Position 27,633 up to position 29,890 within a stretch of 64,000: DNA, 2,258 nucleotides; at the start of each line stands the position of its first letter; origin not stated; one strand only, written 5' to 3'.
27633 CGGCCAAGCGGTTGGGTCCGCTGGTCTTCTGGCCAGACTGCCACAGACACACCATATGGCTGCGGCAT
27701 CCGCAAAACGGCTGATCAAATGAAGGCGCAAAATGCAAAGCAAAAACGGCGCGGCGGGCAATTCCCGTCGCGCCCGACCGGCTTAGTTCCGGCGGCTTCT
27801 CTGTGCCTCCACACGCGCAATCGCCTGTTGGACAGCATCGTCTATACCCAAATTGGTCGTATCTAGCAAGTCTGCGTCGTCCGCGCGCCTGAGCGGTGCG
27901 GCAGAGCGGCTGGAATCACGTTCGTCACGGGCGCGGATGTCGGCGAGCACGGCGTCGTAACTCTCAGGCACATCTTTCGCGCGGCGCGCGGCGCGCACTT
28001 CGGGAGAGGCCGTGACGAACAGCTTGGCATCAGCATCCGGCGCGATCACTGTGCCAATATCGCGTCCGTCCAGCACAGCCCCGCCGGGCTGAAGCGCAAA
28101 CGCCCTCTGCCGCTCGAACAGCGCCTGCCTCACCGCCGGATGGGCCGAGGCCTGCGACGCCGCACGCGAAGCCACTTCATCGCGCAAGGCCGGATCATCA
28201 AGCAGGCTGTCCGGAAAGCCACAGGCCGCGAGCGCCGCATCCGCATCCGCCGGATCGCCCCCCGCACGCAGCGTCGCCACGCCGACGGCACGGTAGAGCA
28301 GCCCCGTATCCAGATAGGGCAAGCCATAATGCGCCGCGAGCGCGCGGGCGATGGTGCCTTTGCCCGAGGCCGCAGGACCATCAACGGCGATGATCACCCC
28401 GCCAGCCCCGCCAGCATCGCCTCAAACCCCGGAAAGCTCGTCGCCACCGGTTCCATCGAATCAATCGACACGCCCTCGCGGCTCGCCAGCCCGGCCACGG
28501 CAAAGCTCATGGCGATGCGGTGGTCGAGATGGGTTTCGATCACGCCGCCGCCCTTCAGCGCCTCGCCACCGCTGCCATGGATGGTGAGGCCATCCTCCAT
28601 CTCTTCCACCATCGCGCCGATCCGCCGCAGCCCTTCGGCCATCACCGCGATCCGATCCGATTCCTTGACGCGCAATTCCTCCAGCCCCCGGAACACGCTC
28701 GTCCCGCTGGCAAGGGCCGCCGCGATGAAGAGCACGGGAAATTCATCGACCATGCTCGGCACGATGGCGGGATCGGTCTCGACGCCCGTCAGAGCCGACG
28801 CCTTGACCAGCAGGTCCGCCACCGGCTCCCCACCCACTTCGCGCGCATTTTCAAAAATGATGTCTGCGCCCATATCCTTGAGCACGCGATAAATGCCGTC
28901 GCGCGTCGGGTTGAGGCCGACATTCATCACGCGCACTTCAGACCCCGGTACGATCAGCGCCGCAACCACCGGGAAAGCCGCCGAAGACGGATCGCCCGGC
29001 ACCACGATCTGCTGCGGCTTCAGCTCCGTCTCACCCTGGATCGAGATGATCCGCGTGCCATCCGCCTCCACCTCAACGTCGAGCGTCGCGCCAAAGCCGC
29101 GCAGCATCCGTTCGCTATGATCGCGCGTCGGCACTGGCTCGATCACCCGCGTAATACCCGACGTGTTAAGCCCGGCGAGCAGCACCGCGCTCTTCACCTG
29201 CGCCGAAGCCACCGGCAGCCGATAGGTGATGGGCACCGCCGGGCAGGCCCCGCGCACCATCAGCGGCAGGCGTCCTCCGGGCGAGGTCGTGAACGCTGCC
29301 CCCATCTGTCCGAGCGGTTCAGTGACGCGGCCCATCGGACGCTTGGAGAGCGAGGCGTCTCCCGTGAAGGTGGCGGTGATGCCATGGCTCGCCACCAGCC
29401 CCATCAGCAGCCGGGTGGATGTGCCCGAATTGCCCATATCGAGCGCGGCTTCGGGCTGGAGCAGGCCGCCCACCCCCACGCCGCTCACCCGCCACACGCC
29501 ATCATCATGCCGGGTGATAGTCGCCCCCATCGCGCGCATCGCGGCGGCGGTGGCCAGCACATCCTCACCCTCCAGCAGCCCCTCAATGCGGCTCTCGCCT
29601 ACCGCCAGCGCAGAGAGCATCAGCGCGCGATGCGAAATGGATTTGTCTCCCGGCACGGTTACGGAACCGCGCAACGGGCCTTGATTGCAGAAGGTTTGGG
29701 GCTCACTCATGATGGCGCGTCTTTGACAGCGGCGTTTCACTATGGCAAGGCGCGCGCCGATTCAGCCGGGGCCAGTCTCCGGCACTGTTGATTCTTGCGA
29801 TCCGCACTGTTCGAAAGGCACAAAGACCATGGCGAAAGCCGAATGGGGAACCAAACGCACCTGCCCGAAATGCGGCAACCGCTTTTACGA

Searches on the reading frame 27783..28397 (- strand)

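Call 7: search_protein_families(library=pfam, proteins=[window:27783-28397:-], max_evalue=0.1)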
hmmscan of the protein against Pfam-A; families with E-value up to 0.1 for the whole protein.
window:27783-28397:- (204 aa): 6 families
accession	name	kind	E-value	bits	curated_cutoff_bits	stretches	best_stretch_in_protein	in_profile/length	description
PF02224.24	Cytidylate_kin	-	7.6e-52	176.5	26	1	3-196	1-209/211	Cytidylate kinase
PF13189.12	Cytidylate_kin2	-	2.5e-08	34.7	28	1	2-164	1-153/176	Cytidylate kinase-like family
PF13207.12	AAA_17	-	1.2e-06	29.3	27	1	7-143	2-123/136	AAA domain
PF13238.12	AAA_18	-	0.00036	21.4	29.4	1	3-143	1-112/128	AAA domain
PF01121.26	CoaE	-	0.0024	18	27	1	1-42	1-41/180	Dephospho-CoA kinase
PF00406.28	ADK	-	0.0026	18.3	26.8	1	7-38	3-34/151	Adenylate kinase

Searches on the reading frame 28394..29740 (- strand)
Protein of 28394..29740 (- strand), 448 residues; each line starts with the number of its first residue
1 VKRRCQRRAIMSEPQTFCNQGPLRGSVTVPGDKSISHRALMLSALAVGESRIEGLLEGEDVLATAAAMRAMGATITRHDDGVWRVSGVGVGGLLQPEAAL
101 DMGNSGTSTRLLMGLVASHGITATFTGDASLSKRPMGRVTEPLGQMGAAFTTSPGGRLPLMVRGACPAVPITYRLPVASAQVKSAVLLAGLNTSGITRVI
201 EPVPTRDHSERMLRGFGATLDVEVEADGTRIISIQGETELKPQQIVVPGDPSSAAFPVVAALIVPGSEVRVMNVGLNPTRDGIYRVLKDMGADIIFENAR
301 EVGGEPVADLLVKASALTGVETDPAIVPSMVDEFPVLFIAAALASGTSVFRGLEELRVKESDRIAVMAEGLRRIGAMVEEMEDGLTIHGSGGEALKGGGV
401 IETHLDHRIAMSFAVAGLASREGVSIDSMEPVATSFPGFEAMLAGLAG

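Call 7: search_protein_families(library=pfam, proteins=[window:28394-29740:-], max_evalue=0.1)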
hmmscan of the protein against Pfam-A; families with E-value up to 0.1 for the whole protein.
window:28394-29740:- (448 aa): 1 family
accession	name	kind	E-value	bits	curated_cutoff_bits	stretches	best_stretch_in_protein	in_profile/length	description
PF00275.25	EPSP_synthase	-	5.7e-112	374.9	22.8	1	20-441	4-415/417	EPSP synthase (3-phosphoshikimate 1-carboxyvinyltransferase)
